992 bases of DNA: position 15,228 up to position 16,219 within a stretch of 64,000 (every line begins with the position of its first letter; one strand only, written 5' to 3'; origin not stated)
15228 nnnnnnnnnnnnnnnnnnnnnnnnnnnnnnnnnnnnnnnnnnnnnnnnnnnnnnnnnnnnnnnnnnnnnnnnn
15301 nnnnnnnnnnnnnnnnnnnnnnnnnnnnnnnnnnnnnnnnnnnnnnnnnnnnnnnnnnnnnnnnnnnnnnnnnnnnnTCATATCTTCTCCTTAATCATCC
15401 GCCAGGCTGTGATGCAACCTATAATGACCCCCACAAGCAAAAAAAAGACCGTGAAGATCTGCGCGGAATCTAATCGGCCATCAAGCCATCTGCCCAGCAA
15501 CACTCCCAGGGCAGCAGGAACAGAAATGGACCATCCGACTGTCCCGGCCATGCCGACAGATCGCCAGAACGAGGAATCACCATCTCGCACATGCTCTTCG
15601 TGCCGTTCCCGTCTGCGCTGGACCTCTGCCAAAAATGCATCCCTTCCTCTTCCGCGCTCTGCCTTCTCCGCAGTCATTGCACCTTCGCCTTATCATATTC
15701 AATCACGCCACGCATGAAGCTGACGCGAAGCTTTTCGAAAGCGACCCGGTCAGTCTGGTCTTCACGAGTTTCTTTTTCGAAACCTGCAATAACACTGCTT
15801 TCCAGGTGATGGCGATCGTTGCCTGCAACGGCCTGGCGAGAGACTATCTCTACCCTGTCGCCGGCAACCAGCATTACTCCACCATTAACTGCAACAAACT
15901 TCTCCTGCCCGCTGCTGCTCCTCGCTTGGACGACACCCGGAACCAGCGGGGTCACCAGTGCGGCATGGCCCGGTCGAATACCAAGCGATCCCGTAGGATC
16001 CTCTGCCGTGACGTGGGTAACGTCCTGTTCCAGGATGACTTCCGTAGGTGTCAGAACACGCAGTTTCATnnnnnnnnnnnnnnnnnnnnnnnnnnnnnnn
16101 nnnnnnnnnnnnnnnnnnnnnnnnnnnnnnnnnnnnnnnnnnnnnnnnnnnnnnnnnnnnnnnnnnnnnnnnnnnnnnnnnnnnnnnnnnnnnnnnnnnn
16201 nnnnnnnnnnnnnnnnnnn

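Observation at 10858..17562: Complete N-type ATPase operon (atpD-C-Q-R-B-E-F-A-G) with Na+-binding-type c subunit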

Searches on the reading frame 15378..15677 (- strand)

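Call 4: search_protein_families(library=ncbifam, proteins=[window:15378-15677:-], max_evalue=0.01)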
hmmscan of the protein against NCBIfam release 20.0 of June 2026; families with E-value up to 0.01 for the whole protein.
window:15378-15677:- (99 aa): 1 family
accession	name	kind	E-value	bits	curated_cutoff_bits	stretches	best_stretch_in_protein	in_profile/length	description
TIGR02230.1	ATPase_gene1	hypoth_equivalog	2.3e-20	72.7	46.7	1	5-97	5-98/100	putative F0F1-ATPase subunit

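Call 5: search_protein_families(library=pfam, proteins=[window:15378-15677:-], max_evalue=0.01)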
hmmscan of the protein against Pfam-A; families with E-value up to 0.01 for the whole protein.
window:15378-15677:- (99 aa): 2 families
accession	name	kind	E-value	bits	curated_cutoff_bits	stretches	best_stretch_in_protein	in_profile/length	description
PF09527.15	ATPase_gene1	-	2.9e-15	56.5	26.6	1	42-94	2-54/54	Putative F0F1-ATPase subunit Ca2+/Mg2+ transporter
PF01925.25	TauE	-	0.006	16.7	32.6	1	37-93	55-110/237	Sulfite exporter TauE/SafE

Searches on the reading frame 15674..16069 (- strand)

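Call 4: search_protein_families(library=ncbifam, proteins=[window:15674-16069:-], max_evalue=0.01)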
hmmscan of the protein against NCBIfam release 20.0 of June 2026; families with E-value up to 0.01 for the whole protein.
window:15674-16069:- (131 aa): 20 families
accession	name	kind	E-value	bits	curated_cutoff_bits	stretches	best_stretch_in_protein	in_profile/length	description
NF009981.0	PRK13447.1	equivalog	3.1e-31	108.1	160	1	1-126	5-132/151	F0F1 ATP synthase subunit epsilon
TIGR03166.1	alt_F1F0_F1_eps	hypoth_equivalog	1.8e-27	95.7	100.1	1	2-120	1-120/122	alternate F1F0 ATPase, F1 subunit epsilon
NF004871.0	PRK06228.1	equivalog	1.7e-24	86.1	135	1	1-126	5-131/133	F0F1 ATP synthase subunit epsilon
TIGR01216.1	ATP_synt_epsi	equivalog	5.3e-19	68.5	67.25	1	1-88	2-91/130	ATP synthase F1 subunit epsilon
NF001847.0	PRK00571.1-4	equivalog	1.7e-14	53.7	135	1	1-86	4-89/139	F0F1 ATP synthase subunit epsilon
NF009980.0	PRK13446.1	equivalog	7.6e-14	51.8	129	1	1-80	5-83/136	F0F1 ATP synthase subunit epsilon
NF001846.0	PRK00571.1-3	equivalog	7.8e-13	48.8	132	1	1-82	4-85/137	F0F1 ATP synthase subunit epsilon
NF009984.0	PRK13450.1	equivalog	5e-11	42.7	164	1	1-85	5-89/133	F0F1 ATP synthase subunit epsilon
NF009977.0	PRK13442.1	equivalog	6.6e-10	39.1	80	1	3-85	8-90/102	F0F1 ATP synthase subunit epsilon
NF001852.0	PRK00571.2-5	equivalog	3.1e-09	37.1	145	1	17-110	20-112/124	F0F1 ATP synthase subunit epsilon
NF009979.0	PRK13444.1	equivalog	3.8e-09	37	163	1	2-101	7-106/127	F0F1 ATP synthase subunit epsilon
NF011322.0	PRK14735.1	equivalog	1e-08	35.2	202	1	2-81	4-82/139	F0F1 ATP synthase subunit epsilon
NF011323.0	PRK14736.1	subfamily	2.4e-08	34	145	1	4-82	7-85/133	F0F1 ATP synthase subunit epsilon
NF001851.0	PRK00571.2-4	equivalog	2.7e-08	33.9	131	1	5-90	9-96/135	F0F1 ATP synthase subunit epsilon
NF009985.0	PRK13451.1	equivalog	1.9e-07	31.2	112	1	1-81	1-80/101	F0F1 ATP synthase subunit epsilon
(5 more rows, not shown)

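Call 5: search_protein_families(library=pfam, proteins=[window:15674-16069:-], max_evalue=0.01)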
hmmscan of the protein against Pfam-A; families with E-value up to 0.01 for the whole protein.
window:15674-16069:- (131 aa): 1 family
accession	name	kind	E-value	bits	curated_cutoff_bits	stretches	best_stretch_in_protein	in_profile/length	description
PF02823.21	ATP-synt_DE_N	-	1.3e-22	80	27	1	1-80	1-80/80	ATP synthase, Delta/Epsilon chain, beta-sandwich domain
